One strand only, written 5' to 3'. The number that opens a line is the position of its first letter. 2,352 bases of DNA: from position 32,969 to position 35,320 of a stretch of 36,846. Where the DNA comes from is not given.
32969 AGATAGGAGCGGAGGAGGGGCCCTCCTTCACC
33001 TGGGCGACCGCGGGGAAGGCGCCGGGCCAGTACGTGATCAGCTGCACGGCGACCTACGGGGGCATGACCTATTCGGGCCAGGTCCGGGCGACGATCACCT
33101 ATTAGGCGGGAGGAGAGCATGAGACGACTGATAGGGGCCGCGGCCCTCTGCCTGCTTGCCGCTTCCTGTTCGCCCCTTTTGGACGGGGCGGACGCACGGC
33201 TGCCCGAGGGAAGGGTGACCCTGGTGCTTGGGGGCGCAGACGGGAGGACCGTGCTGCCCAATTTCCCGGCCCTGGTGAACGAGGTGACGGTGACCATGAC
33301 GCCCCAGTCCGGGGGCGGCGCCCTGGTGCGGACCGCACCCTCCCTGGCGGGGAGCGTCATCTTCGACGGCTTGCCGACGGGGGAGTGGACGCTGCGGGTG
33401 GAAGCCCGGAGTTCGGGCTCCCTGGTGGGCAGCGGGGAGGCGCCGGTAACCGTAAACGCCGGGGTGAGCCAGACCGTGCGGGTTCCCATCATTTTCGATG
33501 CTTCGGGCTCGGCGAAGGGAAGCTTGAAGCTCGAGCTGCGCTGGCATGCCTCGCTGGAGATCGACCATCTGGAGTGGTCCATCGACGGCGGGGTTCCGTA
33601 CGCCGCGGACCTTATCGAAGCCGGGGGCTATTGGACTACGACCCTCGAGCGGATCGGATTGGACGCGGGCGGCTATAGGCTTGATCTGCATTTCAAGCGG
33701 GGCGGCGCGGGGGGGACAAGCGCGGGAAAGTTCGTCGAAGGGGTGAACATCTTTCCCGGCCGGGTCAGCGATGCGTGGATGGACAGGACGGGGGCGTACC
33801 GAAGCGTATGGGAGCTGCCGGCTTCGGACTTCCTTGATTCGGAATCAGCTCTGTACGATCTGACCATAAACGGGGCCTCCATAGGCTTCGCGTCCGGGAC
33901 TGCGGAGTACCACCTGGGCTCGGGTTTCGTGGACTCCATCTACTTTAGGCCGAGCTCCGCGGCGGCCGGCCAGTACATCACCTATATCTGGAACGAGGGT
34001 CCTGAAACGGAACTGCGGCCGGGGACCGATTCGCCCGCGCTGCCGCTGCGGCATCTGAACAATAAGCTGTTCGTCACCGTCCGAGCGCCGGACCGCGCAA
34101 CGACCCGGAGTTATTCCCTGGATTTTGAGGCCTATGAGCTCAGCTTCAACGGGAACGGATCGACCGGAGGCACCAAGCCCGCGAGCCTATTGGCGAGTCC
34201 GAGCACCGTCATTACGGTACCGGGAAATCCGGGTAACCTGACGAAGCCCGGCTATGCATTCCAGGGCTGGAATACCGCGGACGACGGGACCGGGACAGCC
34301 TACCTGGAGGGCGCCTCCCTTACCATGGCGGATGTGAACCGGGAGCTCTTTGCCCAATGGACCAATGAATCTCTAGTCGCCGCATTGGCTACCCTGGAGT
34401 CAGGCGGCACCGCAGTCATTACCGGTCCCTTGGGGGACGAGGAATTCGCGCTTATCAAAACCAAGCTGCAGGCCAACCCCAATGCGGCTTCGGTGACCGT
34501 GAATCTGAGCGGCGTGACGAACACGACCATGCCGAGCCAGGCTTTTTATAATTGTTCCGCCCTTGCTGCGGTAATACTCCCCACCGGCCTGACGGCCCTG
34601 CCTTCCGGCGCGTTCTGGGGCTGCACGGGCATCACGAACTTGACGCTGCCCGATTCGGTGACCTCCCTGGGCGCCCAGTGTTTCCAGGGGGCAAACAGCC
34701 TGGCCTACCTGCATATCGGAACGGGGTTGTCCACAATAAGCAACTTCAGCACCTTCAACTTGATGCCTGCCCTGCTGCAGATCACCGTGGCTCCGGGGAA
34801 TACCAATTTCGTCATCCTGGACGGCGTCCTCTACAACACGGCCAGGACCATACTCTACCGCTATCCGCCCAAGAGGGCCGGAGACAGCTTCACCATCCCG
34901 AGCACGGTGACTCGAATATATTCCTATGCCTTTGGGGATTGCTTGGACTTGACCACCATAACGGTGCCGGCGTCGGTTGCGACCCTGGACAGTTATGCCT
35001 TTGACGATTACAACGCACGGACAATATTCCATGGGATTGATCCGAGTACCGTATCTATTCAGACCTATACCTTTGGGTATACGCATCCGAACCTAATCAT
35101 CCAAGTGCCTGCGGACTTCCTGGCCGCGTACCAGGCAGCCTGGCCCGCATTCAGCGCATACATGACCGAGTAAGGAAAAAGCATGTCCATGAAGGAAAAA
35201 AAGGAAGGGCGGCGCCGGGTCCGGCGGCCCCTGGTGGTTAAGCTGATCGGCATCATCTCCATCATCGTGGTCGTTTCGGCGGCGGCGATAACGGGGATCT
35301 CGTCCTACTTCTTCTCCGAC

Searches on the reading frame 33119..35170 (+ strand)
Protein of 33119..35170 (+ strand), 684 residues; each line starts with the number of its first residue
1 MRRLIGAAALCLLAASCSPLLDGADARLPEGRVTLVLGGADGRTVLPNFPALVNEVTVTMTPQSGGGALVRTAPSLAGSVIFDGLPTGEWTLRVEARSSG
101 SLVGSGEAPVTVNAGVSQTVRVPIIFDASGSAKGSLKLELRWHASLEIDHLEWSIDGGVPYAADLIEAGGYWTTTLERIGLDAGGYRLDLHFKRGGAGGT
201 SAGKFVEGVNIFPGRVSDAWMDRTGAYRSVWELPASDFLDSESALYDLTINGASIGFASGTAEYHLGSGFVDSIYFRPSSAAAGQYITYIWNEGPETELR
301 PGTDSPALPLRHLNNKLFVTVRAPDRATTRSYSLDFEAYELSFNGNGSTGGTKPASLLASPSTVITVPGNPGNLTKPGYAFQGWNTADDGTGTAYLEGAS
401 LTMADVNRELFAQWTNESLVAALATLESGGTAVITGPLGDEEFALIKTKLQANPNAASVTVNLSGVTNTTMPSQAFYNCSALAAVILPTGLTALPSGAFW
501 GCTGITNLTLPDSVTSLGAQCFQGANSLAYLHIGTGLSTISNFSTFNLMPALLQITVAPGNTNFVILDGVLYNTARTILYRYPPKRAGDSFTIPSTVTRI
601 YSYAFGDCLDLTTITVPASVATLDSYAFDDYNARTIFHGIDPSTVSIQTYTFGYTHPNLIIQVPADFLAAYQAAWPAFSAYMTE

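Call 49: search_protein_families(library=pfam, proteins=[window:33119-35170:+], max_evalue=0.00001)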
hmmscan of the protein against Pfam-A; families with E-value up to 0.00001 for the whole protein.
window:33119-35170:+ (684 aa): 2 families
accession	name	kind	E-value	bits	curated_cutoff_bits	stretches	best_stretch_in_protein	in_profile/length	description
PF13306.12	LRR_5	-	7.6e-27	94.2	27.7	2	468-559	22-110/127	BspA type Leucine rich repeat region (6 copies)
PF09479.16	Flg_new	-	2.1e-08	34.6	27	1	339-405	1-59/65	Listeria-Bacteroides repeat domain (List_Bact_rpt)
